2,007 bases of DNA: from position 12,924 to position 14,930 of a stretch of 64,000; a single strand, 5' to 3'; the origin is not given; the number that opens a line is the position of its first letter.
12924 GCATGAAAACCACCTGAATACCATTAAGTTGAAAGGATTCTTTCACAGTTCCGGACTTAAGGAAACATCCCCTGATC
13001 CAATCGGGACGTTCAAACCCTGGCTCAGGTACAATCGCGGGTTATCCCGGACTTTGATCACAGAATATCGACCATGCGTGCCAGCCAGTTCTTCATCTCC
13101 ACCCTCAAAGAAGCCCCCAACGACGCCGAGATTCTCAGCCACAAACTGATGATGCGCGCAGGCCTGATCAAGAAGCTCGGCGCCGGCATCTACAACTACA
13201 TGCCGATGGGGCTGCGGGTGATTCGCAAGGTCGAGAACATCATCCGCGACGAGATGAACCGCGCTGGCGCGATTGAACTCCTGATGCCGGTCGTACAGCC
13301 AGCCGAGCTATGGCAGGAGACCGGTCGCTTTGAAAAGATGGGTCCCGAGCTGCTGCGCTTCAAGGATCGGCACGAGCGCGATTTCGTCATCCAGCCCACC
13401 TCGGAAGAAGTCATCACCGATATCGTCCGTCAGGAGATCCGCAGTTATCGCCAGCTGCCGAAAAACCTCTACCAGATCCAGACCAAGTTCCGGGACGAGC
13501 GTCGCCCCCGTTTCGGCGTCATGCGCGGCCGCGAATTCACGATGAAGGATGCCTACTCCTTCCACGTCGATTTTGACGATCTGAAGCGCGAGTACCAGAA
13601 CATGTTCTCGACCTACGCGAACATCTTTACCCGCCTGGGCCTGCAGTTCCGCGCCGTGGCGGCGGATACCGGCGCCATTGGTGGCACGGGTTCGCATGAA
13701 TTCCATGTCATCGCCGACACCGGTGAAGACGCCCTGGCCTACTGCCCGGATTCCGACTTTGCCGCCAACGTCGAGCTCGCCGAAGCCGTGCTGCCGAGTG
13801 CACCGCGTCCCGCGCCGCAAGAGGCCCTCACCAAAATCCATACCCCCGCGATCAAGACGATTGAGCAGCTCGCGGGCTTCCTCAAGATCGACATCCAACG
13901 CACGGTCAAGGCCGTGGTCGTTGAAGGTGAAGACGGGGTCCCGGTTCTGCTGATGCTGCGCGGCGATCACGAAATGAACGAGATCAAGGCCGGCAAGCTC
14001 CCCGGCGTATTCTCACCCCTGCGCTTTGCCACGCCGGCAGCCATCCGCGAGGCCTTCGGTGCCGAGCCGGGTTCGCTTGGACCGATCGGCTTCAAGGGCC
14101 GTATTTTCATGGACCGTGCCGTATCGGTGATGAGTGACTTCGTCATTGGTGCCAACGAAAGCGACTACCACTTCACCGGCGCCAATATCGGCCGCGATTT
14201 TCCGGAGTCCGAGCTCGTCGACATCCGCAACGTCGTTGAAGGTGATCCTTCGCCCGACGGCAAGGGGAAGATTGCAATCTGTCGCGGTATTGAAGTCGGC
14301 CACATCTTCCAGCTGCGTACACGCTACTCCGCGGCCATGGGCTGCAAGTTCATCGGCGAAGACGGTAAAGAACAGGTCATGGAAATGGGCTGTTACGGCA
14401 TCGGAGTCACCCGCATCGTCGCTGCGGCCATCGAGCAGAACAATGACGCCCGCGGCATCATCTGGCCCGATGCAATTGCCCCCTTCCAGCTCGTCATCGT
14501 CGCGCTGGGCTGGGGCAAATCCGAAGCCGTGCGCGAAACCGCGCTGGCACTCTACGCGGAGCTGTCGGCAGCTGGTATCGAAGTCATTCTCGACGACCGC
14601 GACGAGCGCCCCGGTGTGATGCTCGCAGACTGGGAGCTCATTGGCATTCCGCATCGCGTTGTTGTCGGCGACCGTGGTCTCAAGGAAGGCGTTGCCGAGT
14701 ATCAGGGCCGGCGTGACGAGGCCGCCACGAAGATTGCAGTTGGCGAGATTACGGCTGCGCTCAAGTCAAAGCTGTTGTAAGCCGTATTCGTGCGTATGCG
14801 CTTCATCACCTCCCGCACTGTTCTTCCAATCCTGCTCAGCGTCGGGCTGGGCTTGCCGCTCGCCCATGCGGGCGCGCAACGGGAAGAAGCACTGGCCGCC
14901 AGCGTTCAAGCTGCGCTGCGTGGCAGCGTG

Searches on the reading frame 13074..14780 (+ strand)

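Call 33: search_protein_families(library=pfam, proteins=[P0076, L031:9492-9776:+, L031:19569-20009:+], max_evalue=0.001)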
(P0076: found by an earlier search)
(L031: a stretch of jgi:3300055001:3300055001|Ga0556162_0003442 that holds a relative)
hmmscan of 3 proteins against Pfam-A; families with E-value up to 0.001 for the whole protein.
P0076 (3187 aa): 11 families
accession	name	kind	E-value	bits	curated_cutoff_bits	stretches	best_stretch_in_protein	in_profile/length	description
PF05593.20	RHS_repeat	-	1.3e-123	402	22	17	2413-2449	1-37/38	RHS Repeat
PF05345.18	He_PIG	-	4.1e-74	245.5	24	8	773-850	9-96/96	Putative Ig domain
PF17963.7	Big_9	-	1.3e-44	151.5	23.6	5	1312-1393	1-85/89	Bacterial Ig domain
PF24908.1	Ig_SIBA-E_2nd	-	1.4e-28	99.8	27.8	1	1499-1563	5-76/117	Integrin beta-like protein A-E, second Ig-like domain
PF17892.7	Cadherin_5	-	2.1e-13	50.3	26.5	0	876-940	30-96/98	Cadherin-like domain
PF17803.7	Cadherin_4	-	4.6e-08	33.9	25.1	0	1312-1355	11-58/71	Bacterial cadherin-like domain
PF19077.6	Big_13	-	7.8e-06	26.8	27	0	1081-1119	56-96/102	Bacterial Ig-like domain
PF07495.19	Y_Y_Y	-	1.2e-05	25.5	26.6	0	816-850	29-63/65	Y_Y_Y domain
PF15418.12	DUF4625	-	1.9e-05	25.4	27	0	1744-1771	103-130/131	Domain of unknown function (DUF4625)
PF20148.4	DUF6531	-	2.1e-05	25.2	24.1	1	1778-1822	9-51/74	Domain of unknown function (DUF6531)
PF00801.26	PKD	-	0.0002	21.7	23.5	0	1335-1393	19-76/80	PKD domain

L031:9492-9776:+ (94 aa): 0 families

L031:19569-20009:+ (147 aa): 0 families

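Call 53: search_protein_families(library=pfam, proteins=[window:13074-14780:+], max_evalue=0.00001)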
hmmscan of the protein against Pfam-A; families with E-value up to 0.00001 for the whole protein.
window:13074-14780:+ (568 aa): 3 families
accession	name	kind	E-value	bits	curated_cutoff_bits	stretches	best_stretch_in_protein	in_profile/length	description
PF00587.30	tRNA-synt_2b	-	2.1e-36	126.1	29.3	1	95-456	2-179/179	tRNA synthetase class II core domain (G, H, P, S and T)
PF04073.20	tRNA_edit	-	1.8e-25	89.8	25.5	1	257-371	1-117/123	Aminoacyl-tRNA editing domain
PF03129.25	HGTP_anticodon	-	2.6e-18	66.4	21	1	472-565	1-93/94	Anticodon binding domain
